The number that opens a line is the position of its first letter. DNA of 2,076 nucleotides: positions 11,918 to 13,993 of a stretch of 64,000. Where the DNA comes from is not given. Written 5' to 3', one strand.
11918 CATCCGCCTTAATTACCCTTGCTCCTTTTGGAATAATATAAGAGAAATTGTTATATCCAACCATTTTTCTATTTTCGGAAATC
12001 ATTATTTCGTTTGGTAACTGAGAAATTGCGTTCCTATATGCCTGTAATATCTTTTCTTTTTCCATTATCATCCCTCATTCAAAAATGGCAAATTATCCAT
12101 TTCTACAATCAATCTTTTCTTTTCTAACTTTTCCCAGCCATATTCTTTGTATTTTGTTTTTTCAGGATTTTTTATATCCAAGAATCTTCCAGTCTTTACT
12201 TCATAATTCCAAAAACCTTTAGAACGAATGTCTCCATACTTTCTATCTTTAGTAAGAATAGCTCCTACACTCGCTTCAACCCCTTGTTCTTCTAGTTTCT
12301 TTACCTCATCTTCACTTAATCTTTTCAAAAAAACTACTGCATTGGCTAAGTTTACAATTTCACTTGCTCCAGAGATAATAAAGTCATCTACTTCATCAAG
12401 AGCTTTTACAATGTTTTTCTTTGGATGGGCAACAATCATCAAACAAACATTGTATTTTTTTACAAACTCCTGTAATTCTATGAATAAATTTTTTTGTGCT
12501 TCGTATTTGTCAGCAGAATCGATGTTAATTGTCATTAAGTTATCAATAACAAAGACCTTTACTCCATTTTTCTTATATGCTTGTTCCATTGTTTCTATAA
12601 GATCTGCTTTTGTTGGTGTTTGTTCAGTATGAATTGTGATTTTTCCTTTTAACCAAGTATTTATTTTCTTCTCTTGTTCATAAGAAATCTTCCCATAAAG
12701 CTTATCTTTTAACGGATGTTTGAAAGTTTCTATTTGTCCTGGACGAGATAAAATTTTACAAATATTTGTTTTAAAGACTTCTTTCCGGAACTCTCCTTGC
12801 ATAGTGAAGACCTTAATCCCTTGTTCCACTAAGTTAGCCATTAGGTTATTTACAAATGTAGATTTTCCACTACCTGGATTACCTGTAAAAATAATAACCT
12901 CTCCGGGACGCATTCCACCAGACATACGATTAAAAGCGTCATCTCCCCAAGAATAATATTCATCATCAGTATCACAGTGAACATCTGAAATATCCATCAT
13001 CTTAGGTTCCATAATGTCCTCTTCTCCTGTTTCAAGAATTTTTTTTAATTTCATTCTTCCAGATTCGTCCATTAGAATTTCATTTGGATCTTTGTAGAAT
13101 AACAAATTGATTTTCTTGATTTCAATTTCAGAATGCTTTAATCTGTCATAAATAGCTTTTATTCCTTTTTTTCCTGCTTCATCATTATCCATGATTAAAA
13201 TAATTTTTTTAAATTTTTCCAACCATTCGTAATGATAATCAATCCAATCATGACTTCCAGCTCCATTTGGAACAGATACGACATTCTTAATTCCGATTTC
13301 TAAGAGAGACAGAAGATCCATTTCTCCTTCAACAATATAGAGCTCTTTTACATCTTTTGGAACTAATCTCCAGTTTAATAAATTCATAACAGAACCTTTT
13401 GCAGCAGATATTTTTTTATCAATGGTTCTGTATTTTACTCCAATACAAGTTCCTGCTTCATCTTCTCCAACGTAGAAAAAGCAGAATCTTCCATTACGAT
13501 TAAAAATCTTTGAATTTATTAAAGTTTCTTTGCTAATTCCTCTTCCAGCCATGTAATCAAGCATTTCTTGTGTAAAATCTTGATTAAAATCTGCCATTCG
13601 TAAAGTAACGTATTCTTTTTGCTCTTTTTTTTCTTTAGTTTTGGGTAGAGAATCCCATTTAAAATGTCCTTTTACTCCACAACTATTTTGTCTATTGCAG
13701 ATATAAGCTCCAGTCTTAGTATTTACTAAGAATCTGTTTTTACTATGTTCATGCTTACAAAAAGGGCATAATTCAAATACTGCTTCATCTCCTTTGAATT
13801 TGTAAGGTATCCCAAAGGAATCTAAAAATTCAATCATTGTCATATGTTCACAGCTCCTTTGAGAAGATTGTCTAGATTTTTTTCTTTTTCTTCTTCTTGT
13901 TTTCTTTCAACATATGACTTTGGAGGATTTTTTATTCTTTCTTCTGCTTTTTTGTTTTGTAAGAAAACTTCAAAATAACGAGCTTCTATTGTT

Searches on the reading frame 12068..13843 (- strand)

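Call 59: search_protein_families(library=pfam, proteins=[window:12068-13843:-], max_evalue=0.001)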
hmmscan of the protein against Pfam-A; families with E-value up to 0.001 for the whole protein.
window:12068-13843:- (591 aa): 17 families
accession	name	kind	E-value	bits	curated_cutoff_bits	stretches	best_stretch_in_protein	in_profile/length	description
PF13155.12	Toprim_2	-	8.9e-16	58.5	22.1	1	169-257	1-88/88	Toprim-like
PF13662.12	Toprim_4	-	3.6e-12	46.8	25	1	167-245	2-84/85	Toprim domain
PF03796.21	DnaB_C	-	3.1e-11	43.6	27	1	303-535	8-236/255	DnaB-like helicase C terminal domain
PF13481.12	AAA_25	-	7.1e-10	39.3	27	1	309-477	27-193/195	AAA domain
PF13401.12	AAA_22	-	6.3e-08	33.4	27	1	315-474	6-124/130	AAA domain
PF06745.19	ATPase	-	7.3e-08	32.5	26.6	1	307-493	12-184/231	KaiC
PF20720.3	nSTAND3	-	2.5e-07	31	27.2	1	315-348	18-51/155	Novel STAND NTPase 3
PF13362.12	Toprim_3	-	7.1e-06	26.8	27.2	1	168-260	2-92/95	Toprim domain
PF01751.28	Toprim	-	2.6e-05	24.8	23.1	1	167-242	1-93/96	Toprim domain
PF03308.22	MeaB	-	3.5e-05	23.4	23.1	1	315-345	34-64/273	Methylmalonyl Co-A mutase-associated GTPase MeaB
PF13191.12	AAA_16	-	0.00011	23.2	32.6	1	302-436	14-141/167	AAA ATPase domain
PF01583.26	APS_kinase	-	0.00018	22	21.1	1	314-352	2-40/152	Adenylylsulphate kinase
PF08433.16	KTI12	-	0.00023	21.2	22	0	317-349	4-36/271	Chromatin associated protein KTI12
PF00004.35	AAA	-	0.00024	22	21.2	0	317-482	1-118/131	ATPase family associated with various cellular activities (AAA)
PF00005.33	ABC_tran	-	0.00025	22.1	25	1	305-342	2-39/137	ABC transporter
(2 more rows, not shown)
